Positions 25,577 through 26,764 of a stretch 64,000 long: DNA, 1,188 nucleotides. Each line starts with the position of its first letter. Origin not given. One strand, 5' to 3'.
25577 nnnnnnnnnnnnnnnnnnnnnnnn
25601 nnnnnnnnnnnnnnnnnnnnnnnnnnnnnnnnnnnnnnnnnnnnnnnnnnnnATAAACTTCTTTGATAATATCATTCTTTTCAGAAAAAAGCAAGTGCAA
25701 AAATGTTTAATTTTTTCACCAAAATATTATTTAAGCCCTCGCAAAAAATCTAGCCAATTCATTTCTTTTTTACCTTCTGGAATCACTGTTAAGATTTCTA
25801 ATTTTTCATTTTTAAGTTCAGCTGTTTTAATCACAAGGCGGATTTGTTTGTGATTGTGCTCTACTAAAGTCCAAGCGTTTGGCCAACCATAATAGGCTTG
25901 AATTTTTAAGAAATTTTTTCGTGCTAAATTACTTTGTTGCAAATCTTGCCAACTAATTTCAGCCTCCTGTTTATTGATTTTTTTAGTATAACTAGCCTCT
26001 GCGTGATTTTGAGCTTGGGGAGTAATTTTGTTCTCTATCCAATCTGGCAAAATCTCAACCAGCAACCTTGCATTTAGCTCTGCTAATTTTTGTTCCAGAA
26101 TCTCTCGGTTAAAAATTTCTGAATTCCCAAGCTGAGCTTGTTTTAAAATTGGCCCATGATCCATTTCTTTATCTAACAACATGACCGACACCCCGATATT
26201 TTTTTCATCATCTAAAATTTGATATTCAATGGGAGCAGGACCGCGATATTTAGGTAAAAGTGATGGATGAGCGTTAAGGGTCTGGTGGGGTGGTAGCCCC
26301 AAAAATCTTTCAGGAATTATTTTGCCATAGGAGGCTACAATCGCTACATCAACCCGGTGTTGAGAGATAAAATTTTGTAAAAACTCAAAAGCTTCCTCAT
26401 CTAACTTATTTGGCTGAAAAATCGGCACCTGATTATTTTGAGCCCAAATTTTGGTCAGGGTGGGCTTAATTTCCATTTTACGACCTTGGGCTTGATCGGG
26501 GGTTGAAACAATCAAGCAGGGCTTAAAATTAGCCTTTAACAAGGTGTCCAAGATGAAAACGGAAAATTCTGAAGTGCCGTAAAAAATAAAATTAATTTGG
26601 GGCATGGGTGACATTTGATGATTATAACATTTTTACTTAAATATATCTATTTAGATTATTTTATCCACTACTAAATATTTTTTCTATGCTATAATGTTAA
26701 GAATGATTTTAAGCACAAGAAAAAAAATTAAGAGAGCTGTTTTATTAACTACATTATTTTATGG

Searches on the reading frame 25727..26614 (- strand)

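Call 27: search_protein_families(library=pfam, proteins=[window:25727-26614:-], max_evalue=0.001)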
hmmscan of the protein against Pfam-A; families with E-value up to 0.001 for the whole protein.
window:25727-26614:- (295 aa): 2 families
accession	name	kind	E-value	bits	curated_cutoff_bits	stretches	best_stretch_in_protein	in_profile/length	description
PF00551.24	Formyl_trans_N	-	1.6e-30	106.6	26.1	1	9-188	5-180/181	Formyl transferase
PF02911.23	Formyl_trans_C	-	1.2e-05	25.8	21.1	0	212-267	1-47/100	Formyl transferase, C-terminal domain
